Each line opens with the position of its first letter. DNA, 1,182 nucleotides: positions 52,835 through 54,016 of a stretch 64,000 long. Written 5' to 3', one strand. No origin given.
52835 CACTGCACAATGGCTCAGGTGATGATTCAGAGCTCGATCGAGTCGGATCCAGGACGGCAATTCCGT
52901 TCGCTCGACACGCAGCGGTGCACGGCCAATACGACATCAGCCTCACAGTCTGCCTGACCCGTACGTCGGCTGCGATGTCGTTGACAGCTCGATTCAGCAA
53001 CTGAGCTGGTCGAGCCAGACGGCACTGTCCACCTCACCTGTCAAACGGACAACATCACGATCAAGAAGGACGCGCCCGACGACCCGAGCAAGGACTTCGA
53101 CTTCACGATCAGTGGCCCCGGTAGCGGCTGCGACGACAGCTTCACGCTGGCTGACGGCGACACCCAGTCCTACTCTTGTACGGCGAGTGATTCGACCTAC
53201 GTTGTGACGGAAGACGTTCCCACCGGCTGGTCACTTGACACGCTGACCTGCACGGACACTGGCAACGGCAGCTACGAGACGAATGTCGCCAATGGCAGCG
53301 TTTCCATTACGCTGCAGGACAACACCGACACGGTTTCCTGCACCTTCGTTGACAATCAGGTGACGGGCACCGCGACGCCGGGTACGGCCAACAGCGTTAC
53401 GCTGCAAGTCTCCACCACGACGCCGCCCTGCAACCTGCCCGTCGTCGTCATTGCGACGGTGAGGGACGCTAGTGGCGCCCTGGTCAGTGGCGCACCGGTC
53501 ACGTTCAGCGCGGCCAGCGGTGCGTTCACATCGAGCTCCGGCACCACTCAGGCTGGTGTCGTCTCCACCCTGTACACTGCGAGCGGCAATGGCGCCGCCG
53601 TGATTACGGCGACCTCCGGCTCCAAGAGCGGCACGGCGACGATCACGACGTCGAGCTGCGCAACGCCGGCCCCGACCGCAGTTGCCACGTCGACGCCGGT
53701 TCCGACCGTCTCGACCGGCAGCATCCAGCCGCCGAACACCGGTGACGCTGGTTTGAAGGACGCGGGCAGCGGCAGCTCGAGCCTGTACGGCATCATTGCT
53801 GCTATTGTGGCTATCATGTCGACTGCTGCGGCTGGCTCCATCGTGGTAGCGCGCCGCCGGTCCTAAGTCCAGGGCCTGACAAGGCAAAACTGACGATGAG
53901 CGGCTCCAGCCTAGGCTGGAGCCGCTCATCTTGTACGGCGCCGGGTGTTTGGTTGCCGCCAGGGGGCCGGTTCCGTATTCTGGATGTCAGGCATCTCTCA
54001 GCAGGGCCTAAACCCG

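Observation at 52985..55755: Sortase-substrate plus two tandem sortases, with a non-canonical PPNTGD sorting motif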

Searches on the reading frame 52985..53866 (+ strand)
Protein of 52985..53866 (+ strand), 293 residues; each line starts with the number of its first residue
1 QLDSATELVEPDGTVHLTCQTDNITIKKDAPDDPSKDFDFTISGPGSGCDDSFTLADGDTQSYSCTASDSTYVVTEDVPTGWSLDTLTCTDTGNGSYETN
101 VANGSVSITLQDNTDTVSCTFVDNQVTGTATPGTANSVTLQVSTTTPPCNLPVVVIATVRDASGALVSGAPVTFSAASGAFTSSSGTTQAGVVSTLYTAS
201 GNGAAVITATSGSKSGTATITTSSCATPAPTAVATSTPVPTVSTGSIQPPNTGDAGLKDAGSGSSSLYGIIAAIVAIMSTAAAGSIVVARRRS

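Call 5: search_protein_families(library=ncbifam, proteins=[window:52985-53866:+], max_evalue=0.1)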
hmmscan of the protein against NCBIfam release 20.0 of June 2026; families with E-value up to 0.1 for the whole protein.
window:52985-53866:+ (293 aa): 0 families

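Call 6: search_protein_families(library=pfam, proteins=[window:52985-53866:+], max_evalue=0.1)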
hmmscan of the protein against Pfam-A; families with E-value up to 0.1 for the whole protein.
window:52985-53866:+ (293 aa): 2 families
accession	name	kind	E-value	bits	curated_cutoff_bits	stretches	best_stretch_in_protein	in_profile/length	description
PF24514.1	SpaA_4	-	2.2e-12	48.1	27.3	1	24-123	1-105/107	Prealbumin-like fold domain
PF02369.22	Big_1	-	9.7e-08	32.5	34.9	1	154-221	20-91/93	Bacterial Ig-like domain (group 1)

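Call 37: find_homologous_proteins(query=window:52985-53866:+, max_evalue=0.00001)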
Query window:52985-53866:+ (293 aa): 5 proteins with E <= 0.00001 among 8000 candidates.
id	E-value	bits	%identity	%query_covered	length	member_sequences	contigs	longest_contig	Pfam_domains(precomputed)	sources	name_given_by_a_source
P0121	8.5e-76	273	52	92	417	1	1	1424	PF24514.2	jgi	jgi:hypothetical protein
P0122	7.6e-35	139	38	97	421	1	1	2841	PF24514.2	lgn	-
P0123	4.7e-34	136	42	81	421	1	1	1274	PF24514.2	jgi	jgi:hypothetical protein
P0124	9.4e-9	53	38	60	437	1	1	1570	-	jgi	jgi:hypothetical protein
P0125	2.8e-8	52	30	83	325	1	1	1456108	PF02369.23,PF09134.17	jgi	jgi:hypothetical protein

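Call 95: predict_structure(alignment_id=A7)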
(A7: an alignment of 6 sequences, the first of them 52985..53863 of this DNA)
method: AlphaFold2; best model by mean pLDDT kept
length: 293 residues; sequences in the alignment: 6
mean_pLDDT: 74.0   pTM: 0.43
mean pLDDT of the five models: 74.0, 70.4, 68.1, 65.3, 60.5
residues with pLDDT >= 90: 98; 70-90: 87; 50-70: 35; < 50: 73
segments of 3 or more residues with pLDDT < 50: 1-11, 13-20, 128-130, 232-234, 240-245, 255-269, 278-293
pLDDT, mean of each block of 10 residues (from residue 1): 38 41 84 82 83 91 79 87 84 85 87 85 66 82 89 95 89 94 91 92 93 95 65 48 50 47 45 48 42 38
secondary structure, 60 per line:
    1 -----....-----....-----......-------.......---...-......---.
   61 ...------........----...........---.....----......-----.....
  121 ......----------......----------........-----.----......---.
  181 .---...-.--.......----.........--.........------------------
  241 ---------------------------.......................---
elements in order: E6-9 E15-18 E24-29 E37-43 E51-56 E60-63 E70-77 E82-92 E96-100 E105-110 E116-126 E137-142 E153-160 E171-176 E185-187 E192-198 E203-211 E214-222 H268-290

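Call 100: fold_search(model_id=the predicted structure, library=pdb)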
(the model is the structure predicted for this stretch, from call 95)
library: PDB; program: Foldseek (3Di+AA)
matches with E <= 10: 1593; with E <= 0.001: 28
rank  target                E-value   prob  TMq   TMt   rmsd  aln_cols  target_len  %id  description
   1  8vhx_H                7.1e-06  1.00  0.30  0.23  17.4       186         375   24  Cryo-EM of neck of bacteriophage Chi (released 2024-10-02)
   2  6tpl_A                1.6e-05  1.00  0.28  0.41  17.7       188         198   17  D0-D1 domain of Intimin (released 2021-01-13)
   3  6tqd_A                1.6e-05  1.00  0.26  0.37  17.0       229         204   11  D00-D0 domain of Intimin (released 2021-01-13)
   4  6tqd_B                1.9e-05  1.00  0.26  0.36  16.4       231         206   12  D00-D0 domain of Intimin (released 2021-01-13)
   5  6tqd_F                2.2e-05  1.00  0.27  0.38  16.5       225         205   12  D00-D0 domain of Intimin (released 2021-01-13)
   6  6tqd_E                2.2e-05  1.00  0.26  0.37  16.9       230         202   12  D00-D0 domain of Intimin (released 2021-01-13)
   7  6tpl_B                2.5e-05  1.00  0.28  0.41  17.8       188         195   16  D0-D1 domain of Intimin (released 2021-01-13)
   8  5t9a_B                1.2e-04  1.00  0.27  0.10  14.1       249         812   12  Crystal structure of BuGH2Cwt (released 2017-09-13)
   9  5t98_B                1.7e-04  1.00  0.27  0.11  13.3       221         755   10  Crystal structure of BuGH2Awt (released 2017-09-13)
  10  5u5o                  2.1e-04  1.00  0.29  0.30   7.8       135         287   18  Bacterial adhesin from Mobiluncus mulieris containing intramolecular disulfide, isopeptide, and ester bond cross-links ( (released 2018-06-13)
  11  5t9g_B                2.2e-04  1.00  0.27  0.10  13.5       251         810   12  Crystal structure of BuGH2Cwt in complex with Galactoisofagomine (released 2017-09-13)
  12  4uid_A                2.2e-04  1.00  0.24  0.34  16.3       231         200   10  Crystal structure of the S-layer protein SbsC domains 4 and 5 (released 2016-04-13)
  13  5ldy_B                2.5e-04  1.00  0.30  0.26  16.4       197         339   18  Structure of Yersinia pseudotuberculosis InvD (released 2017-06-14)
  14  5ngj_A                2.9e-04  1.00  0.23  0.16  15.4       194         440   15  Crystal structure of pb6, major tail tube protein of bacteriophage T5 (released 2018-01-03)
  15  9e99_J                3.1e-04  0.99  0.21  0.22  15.6       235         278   13  Cryo-EM reconstruction of Escherichia phage N4 capsid (released 2025-02-19)
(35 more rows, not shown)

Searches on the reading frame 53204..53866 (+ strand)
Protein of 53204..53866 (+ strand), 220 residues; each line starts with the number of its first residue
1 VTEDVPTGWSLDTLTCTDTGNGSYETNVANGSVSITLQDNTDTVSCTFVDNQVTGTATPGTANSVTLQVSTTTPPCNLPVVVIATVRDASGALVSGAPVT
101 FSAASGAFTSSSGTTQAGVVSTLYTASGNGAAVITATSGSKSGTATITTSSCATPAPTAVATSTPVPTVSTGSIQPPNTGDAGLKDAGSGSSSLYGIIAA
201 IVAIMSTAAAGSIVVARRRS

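Call 36: find_encoding_contigs(protein=window:53204-53866:+, flank=3000, max_places=6)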
Protein window:53204-53866:+ (220 aa): no gene with exactly this product is on record in the collection.

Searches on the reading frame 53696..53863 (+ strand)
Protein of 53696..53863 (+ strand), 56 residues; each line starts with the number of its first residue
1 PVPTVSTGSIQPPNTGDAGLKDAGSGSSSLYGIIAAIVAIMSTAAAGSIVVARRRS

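Call 29: search_protein_families(library=ncbifam, proteins=[window:53696-53863:+], max_evalue=10)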
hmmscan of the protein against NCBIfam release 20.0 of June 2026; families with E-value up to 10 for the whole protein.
seq(56 aa): 2 families
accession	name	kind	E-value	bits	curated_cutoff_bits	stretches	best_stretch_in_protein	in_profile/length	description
NF058571.1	GVDTG_CTERM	domain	0.004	17.4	29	1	15-55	8-44/44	GVDTG sorting domain-containing protein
TIGR01167.1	LPXTG_anchor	domain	0.96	10.2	15.9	1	33-55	14-33/34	LPXTG cell wall anchor domain-containing protein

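Call 30: search_protein_families(library=pfam, proteins=[window:53696-53863:+], max_evalue=10)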
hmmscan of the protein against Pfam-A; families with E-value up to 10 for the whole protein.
seq(56 aa): 1 family
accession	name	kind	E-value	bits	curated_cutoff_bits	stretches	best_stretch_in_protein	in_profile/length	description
PF00746.26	Gram_pos_anchor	-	0.17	12.3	20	1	34-55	19-40/43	LPXTG cell wall anchor motif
